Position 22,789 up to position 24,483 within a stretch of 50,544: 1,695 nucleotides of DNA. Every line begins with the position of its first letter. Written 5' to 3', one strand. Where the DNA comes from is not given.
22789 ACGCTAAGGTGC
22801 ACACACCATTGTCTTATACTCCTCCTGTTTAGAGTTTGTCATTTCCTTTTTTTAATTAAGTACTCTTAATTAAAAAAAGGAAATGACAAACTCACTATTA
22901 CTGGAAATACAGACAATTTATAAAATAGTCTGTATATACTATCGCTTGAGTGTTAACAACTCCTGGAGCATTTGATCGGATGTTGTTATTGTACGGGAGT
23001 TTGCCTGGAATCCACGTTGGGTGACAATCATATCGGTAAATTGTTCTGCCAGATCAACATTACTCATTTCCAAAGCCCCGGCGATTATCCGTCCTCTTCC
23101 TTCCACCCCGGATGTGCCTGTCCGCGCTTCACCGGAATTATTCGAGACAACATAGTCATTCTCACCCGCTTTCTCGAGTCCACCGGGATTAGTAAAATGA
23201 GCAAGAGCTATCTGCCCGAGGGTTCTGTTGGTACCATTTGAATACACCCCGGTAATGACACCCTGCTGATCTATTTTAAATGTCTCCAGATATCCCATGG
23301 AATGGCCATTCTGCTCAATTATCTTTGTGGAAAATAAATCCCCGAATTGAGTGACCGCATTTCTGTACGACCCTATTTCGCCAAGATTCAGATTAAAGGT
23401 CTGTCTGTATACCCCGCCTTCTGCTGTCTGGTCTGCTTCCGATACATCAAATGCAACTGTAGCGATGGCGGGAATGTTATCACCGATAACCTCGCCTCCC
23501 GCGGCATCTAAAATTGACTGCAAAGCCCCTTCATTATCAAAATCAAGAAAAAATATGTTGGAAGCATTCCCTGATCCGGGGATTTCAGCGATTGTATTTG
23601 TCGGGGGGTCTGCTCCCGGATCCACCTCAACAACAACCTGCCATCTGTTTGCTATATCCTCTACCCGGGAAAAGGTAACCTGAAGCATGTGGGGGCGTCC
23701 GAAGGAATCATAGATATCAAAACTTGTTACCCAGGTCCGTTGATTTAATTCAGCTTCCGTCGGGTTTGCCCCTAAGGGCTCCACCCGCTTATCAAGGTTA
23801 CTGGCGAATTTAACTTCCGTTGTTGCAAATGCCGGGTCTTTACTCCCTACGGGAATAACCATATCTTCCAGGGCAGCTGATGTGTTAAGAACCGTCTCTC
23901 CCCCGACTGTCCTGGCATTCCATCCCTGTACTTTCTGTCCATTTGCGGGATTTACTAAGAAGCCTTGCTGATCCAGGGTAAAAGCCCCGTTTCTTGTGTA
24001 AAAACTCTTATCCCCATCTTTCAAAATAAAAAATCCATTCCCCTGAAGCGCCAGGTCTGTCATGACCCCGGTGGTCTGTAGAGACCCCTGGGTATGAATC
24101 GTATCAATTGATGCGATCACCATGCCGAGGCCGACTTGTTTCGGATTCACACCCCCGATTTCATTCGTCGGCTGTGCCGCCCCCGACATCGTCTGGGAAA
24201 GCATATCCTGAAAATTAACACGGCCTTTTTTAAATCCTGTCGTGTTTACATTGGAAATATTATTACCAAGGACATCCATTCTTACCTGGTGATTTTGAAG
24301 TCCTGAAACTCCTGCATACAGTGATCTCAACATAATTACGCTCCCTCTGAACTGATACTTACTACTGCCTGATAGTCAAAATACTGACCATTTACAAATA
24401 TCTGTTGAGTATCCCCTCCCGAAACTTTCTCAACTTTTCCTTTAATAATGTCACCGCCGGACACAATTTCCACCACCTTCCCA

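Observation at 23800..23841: Spirochete-type FlgE with Ser at the lysinoalanine cross-link cysteine position, and no cysteine anywhere in the protein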

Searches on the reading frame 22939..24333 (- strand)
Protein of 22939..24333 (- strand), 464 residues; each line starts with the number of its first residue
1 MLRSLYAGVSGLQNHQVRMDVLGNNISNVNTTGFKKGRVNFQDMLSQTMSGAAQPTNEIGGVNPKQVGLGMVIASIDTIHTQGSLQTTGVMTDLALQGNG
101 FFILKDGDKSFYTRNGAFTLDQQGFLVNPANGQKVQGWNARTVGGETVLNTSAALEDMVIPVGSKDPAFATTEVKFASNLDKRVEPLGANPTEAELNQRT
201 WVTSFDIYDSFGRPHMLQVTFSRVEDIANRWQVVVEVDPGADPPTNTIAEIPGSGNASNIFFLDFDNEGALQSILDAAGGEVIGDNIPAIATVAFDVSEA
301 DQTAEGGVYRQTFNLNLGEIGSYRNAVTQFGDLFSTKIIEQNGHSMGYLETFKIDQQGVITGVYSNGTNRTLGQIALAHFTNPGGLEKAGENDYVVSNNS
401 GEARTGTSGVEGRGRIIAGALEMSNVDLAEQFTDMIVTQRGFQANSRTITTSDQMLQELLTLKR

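Call 4: search_solved_structures(query=window:22942-24333:-, show_alignments=3)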
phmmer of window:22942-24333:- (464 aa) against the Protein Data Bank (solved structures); distinct sequences matched with E-value up to 0.001: 24.
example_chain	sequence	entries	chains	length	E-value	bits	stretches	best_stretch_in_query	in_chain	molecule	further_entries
6ndx_B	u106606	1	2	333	2.4e-100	339.9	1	92-424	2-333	Flagellar hook protein FlgE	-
5jxl_A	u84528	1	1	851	1.8e-72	248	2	2-183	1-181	flagellar hook protein FlgE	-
6jzt_A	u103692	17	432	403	4.2e-44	154.6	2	332-462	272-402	Flagellar hook protein FlgE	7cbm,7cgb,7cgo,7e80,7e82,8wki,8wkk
3a69_A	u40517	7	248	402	5.3e-44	154.2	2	334-462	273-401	Flagellar hook protein flgE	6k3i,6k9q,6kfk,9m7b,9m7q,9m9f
6jzr_A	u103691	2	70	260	2.1e-40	142.4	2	1-136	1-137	Flagellar basal-body rod protein FlgG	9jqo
5wrh_A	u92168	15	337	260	2.8e-40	141.9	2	1-136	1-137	Flagellar basal-body rod protein FlgG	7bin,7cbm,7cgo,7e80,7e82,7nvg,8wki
9yee_Ce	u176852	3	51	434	4.8e-40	141.2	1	6-462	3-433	Flagellar hook protein FlgE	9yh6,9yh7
8z5u_D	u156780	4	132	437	9e-40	140.3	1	6-462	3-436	Flagellar hook protein FlgE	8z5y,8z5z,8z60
9yee_Ba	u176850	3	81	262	1e-37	133.5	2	4-136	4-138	Flagellar basal-body rod protein FlgG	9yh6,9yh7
6ndt_B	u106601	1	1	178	2.3e-35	125.7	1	168-344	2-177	Flagellar hook protein FlgE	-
8z5u_A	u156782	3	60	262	6.1e-35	124.4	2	4-136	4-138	Flagellar basal-body rod protein FlgG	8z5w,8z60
6ndw_B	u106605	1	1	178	8e-35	124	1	168-344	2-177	Flagellar hook protein FlgE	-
6ndx_C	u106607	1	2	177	8.2e-35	123.9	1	169-344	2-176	Flagellar hook protein FlgE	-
6ndv_B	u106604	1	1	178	6.1e-34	121.1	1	168-344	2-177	Flagellar hook protein FlgE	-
5az4_A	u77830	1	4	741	2e-24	89.7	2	195-429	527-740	Flagellar hook subunit protein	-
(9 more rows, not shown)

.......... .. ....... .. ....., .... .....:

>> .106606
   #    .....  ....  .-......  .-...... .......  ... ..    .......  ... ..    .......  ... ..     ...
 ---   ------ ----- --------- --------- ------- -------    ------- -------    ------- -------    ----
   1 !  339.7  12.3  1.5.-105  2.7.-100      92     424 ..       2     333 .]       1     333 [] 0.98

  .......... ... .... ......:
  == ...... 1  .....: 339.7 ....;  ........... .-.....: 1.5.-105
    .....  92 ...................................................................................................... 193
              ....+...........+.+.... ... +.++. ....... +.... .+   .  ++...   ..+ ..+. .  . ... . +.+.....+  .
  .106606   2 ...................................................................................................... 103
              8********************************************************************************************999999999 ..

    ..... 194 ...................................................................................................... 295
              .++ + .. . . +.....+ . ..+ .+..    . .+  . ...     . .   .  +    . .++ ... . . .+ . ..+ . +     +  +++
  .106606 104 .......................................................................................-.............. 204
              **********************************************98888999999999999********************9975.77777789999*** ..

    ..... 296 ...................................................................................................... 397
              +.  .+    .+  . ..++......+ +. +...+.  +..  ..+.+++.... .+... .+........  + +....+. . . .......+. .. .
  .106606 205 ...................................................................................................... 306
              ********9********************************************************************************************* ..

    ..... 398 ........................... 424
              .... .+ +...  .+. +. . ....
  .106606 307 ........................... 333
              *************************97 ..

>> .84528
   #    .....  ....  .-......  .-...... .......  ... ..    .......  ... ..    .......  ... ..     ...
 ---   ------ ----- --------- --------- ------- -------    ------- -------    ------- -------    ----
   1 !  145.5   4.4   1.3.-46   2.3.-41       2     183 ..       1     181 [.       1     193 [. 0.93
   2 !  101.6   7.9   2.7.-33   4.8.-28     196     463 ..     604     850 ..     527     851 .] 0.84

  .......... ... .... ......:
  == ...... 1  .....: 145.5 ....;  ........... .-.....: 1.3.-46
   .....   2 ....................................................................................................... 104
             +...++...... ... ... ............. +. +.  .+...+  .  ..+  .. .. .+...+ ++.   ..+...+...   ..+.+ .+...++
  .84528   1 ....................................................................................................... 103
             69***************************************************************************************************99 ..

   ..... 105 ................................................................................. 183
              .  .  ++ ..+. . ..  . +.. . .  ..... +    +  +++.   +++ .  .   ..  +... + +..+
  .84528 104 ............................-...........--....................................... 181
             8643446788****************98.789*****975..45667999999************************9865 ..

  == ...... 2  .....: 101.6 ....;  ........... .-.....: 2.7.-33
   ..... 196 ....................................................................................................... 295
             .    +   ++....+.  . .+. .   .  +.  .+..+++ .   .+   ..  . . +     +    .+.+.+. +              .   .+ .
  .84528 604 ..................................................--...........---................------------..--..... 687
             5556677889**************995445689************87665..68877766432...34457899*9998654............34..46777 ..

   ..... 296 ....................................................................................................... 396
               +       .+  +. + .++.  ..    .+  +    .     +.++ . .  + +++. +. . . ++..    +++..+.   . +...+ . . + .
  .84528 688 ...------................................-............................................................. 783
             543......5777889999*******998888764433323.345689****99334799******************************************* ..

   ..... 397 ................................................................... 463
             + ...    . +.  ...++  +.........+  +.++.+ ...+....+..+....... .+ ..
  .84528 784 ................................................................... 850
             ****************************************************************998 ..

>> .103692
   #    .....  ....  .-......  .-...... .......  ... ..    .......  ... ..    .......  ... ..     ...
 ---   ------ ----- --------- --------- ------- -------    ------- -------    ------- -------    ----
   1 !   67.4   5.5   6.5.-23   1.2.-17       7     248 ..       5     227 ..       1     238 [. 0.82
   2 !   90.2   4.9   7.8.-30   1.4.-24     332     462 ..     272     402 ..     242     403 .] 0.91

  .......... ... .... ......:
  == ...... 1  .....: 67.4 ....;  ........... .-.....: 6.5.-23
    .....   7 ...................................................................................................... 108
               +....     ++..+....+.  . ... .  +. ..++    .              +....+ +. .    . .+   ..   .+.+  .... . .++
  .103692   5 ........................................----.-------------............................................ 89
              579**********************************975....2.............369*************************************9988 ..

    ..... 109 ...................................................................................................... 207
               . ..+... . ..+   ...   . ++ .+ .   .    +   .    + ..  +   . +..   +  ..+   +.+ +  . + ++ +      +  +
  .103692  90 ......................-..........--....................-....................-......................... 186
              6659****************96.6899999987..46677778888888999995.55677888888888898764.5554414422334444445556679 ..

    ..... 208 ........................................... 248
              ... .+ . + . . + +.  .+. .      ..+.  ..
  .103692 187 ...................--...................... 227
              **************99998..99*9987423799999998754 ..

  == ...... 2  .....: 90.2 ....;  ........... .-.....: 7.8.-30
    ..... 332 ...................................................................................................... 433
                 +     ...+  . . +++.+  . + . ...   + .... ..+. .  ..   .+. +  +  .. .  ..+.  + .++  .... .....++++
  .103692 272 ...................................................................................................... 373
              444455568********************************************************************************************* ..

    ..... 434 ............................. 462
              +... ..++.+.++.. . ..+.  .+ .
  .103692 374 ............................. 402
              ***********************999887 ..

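Call 8: find_homologous_proteins(query=window:22942-24333:-, max_evalue=1e-30)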
Query window:22942-24333:- (464 aa): 7999 proteins with E <= 1e-30 among 8000 candidates; the best 120 are listed.
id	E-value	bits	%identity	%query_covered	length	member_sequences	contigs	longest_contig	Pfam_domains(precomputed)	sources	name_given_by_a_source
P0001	3.4e-276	934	91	100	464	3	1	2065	PF06429.19,PF00460.26,PF22692.2,PF07559.20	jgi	-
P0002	1.7e-268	909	88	100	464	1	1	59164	PF06429.19,PF00460.26,PF22692.2,PF07559.20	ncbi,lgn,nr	ncbi:MAG: flagellar hook protein FlgE [Spirochaetales bacterium]|nr:flagellar hook protein FlgE [Spi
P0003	1.8e-260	882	85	100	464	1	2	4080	PF06429.19,PF00460.26,PF22692.2,PF07559.20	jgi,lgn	-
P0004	5.6e-253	858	84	100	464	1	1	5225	PF06429.19,PF00460.26,PF22692.2,PF07559.20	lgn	-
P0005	9.2e-238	808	79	100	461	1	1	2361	PF06429.19,PF00460.26,PF22692.2,PF07559.20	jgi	jgi:flagellar hook protein FlgE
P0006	1.1e-232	791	77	100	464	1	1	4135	PF06429.19,PF00460.26,PF22692.2,PF07559.20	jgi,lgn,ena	-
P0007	8.9e-224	762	74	100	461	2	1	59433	PF06429.19,PF00460.26,PF22692.2,PF07559.20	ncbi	-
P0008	1.0e-219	748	73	100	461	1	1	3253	PF06429.19,PF00460.26,PF22692.2,PF07559.20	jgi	jgi:flagellar hook protein FlgE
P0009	4.7e-215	733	74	100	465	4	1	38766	PF06429.19,PF00460.26,PF22692.2,PF07559.20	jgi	jgi:flagellar hook protein FlgE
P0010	6.5e-215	732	73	100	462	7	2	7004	PF06429.19,PF00460.26,PF22692.2,PF07559.20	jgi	jgi:flagellar hook protein FlgE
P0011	8.5e-215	732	73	100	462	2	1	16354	PF06429.19,PF00460.26,PF22692.2,PF07559.20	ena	-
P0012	9.7e-213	725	72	100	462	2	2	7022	PF06429.19,PF00460.26,PF22692.2,PF07559.20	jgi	jgi:flagellar hook protein FlgE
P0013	4.5e-212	723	72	100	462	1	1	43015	PF06429.19,PF00460.26,PF22692.2,PF07559.20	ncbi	-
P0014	5.8e-210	716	71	100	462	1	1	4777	PF06429.19,PF00460.26,PF22692.2,PF07559.20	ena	-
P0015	1.4e-209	715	71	100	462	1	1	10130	PF06429.19,PF00460.26,PF22692.2,PF07559.20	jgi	jgi:flagellar hook protein FlgE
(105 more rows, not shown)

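Call 12: find_related_loci(query=window:22942-24333:-, collection=genome_contigs, flank=3000)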
Query window:22942-24333:- (464 aa) in genome_contigs; peptide patterns used: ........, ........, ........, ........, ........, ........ (x = any residue, [..] = any of these).
571 stretches matched a pattern; 534 encode a relative of the query (tblastn E <= 1e-3); the best 80 are kept; 80 distinct loci.
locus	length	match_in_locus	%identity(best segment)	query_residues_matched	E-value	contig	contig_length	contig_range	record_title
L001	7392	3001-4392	88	1-464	0e+0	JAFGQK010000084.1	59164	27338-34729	MAG: Spirochaetales bacterium isolate Zod_Metabat.749 k87_2455711, whole genome shotgun sequence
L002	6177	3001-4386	74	1-464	0e+0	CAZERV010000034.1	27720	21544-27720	MAG TPA_asm: uncultured Spirochaetaceae bacterium isolate binchicken_co136_132 genome assembly, contig: NODE_766_length_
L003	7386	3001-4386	71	1-464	0e+0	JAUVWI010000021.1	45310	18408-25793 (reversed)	MAG: Spirochaetales bacterium isolate CSMAG_1186 CSMAG_1186_k127_8829315_length_45310_cov_22.0026, whole genome shotgun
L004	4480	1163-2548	70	1-464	0e+0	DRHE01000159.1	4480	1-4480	MAG TPA_asm: Spirochaetales bacterium isolate HyVt-362 HyVt-362_k145_358102, whole genome shotgun sequence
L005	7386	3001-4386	70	1-464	0e+0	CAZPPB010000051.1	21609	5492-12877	MAG TPA_asm: uncultured Spirochaetaceae bacterium isolate binchicken_co129_744 genome assembly, contig: NODE_6850_length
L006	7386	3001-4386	70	1-464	0e+0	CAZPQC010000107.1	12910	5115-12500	MAG TPA_asm: uncultured Spirochaetaceae bacterium isolate binchicken_co34_125 genome assembly, contig: NODE_8252_length_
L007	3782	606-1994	70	1-464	0e+0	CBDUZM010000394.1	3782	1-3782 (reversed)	MAG TPA_asm: uncultured Spirochaetaceae bacterium isolate SRR22302360_concoct_114 genome assembly, contig: ERZ25073602.1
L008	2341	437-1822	70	1-464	0e+0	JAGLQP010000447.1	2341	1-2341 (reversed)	MAG: Spirochaetales bacterium isolate RS_8_6 ROV157_8.bin.6.fa_447, whole genome shotgun sequence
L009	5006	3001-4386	70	1-464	0e+0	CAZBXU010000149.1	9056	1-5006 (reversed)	MAG TPA_asm: uncultured Spirochaetaceae bacterium isolate SRP214966_co5_300 genome assembly, contig: NODE_7821_length_90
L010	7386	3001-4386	71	1-464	0e+0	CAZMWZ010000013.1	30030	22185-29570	MAG TPA_asm: uncultured Spirochaetaceae bacterium isolate ERP119294_co4_432 genome assembly, contig: NODE_1250_length_30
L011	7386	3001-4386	70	1-464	0e+0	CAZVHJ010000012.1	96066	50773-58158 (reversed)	MAG TPA_asm: uncultured Spirochaetaceae bacterium isolate binchicken_co178_254 genome assembly, contig: NODE_455_length_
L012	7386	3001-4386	70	1-464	0e+0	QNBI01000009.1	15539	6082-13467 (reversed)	MAG: Spirochaetes bacterium isolate B123_G9 B123_Guay9_scaffold_03153, whole genome shotgun sequence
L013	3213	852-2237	70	1-464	0e+0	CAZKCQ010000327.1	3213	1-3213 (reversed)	MAG TPA_asm: uncultured Spirochaetaceae bacterium isolate binchicken_co129_599 genome assembly, contig: NODE_120112_leng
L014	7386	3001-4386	70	1-464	0e+0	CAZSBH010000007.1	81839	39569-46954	MAG TPA_asm: uncultured Spirochaetaceae bacterium isolate SRP214966_co2_439 genome assembly, contig: NODE_229_length_818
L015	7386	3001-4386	69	1-464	0e+0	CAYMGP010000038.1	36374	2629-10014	MAG TPA_asm: uncultured Spirochaetaceae bacterium isolate SRP068000_co1_611 genome assembly, contig: NODE_1164_length_36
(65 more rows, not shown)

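Call 27: search_protein_families(library=pfam, proteins=[window:22939-24333:-], max_evalue=0.001)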
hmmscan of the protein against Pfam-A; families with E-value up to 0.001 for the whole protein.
window:22939-24333:- (464 aa): 4 families
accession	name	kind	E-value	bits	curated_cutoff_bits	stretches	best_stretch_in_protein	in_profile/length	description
PF07559.19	FlgE_D2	-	4e-24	86.2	22.7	1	179-344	1-142/142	Flagellar basal body protein FlaE D2 domain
PF06429.18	Flg_bbr_C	-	4.5e-18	64.9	23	1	418-462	2-46/46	Flagellar basal body rod FlgEFG protein C-terminal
PF00460.25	Flg_bb_rod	-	9.4e-12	45.1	20.7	1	5-35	1-31/31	Flagella basal body rod protein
PF22692.1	LlgE_F_G_D1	-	5.8e-11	42.8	27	1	95-157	1-44/64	Flagellar hook protein FlgE/F/G D1 domain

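Call 36: search_protein_representatives(protein=window:22942-24333:-)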
Query: 464 residues. Proteins with E-value up to 0.001 (for the whole library): 24231; up to 1e-10: 13926; up to 1e-30: 4295. The best 150 are listed.
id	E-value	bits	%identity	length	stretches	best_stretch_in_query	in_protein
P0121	4.5e-158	543.3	57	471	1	1-464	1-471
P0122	2.6e-133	461.7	57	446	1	1-464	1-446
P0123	1.2e-129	449.7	53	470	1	2-464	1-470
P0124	3.2e-128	445.0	54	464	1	1-464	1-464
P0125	5.2e-115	401.4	56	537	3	1-189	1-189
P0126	2.3e-107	376.2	47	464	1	1-464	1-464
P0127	1.7e-104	366.8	65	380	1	1-279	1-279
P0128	2.7e-104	366.1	50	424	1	1-464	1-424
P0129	3.3e-103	362.5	55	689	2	1-228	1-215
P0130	6.2e-102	358.3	53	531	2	1-280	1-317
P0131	2.2e-101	356.6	47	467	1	1-464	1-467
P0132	2.3e-101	356.5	56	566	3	1-182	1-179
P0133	4.6e-101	355.5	50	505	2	1-183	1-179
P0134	7.8e-101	354.7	51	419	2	1-245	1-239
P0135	1.0e-100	354.3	58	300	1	1-287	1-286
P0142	6.2e-99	348.4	58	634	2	5-183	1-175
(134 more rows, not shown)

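Call 38: list_cluster_members(proteins=[P0121, P0122, P0123, P0124, P0125, P0127, P0130, P0135, P0133, P0142])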
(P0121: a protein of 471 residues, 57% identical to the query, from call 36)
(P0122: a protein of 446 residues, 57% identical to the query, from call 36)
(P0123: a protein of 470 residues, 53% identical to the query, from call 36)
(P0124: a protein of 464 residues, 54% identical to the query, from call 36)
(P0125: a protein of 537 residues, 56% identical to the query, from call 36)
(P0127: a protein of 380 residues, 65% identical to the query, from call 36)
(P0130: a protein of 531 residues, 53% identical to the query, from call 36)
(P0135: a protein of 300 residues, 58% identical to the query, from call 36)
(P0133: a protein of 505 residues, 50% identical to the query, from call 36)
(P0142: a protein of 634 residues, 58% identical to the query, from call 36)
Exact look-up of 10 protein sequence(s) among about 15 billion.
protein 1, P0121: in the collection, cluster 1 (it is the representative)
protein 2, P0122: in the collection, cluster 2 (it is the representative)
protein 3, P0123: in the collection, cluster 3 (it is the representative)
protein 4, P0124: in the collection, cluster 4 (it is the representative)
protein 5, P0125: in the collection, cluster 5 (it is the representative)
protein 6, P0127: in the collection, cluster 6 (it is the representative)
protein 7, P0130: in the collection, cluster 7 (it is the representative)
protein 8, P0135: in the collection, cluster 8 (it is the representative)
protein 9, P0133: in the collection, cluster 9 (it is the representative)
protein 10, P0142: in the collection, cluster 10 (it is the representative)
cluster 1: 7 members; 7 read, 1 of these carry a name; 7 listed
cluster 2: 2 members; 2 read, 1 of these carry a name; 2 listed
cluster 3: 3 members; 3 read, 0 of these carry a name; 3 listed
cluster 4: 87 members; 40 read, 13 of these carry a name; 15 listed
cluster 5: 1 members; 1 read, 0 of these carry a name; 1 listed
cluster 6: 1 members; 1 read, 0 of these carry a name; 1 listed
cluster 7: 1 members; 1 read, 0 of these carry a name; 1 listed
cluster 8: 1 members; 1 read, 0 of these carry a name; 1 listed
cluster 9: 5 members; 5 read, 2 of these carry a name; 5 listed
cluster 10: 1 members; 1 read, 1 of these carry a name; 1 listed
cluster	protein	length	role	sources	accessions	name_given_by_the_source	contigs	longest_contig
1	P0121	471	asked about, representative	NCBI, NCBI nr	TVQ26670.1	MAG: flagellar hook protein FlgE [Spirochaetaceae bacterium]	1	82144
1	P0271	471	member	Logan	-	-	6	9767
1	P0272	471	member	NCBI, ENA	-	-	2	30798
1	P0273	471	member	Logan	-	-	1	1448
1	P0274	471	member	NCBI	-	-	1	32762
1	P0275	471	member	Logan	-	-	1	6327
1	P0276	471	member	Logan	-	-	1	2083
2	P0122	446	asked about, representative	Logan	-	-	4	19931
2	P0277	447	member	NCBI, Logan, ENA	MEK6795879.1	MAG: flagellar hook protein FlgE [Spirochaetota bacterium]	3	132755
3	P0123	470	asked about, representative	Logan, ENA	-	-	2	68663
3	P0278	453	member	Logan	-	-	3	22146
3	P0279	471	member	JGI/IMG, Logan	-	-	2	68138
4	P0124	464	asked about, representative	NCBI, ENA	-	-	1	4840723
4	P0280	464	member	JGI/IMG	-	flagellar hook protein FlgE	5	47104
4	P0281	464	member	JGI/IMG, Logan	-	flagellar hook protein FlgE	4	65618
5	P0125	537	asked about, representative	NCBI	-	-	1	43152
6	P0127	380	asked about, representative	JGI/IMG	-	-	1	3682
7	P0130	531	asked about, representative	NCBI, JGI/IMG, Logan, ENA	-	-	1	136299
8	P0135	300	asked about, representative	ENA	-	-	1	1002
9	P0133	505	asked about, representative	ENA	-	-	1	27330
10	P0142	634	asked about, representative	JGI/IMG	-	flagellar hook protein FlgE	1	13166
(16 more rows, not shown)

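Call 40: find_encoding_contigs(protein=window:22939-24333:-, flank=2000, max_places=6)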
Protein window:22939-24333:- (464 aa): 1 contig read that carries it; 1 place shown.
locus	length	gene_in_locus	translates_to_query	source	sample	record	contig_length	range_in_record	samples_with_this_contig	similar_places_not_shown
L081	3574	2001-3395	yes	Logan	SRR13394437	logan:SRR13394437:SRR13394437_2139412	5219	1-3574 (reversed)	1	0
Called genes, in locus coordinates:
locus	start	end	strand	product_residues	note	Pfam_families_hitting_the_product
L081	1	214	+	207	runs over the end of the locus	-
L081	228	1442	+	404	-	PF02120:Flg_hook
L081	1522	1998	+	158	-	PF03963:FlgD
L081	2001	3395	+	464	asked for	PF00460:Flg_bb_rod, PF22692:LlgE_F_G_D1, PF07559:FlgE_D2, PF06429:Flg_bbr_C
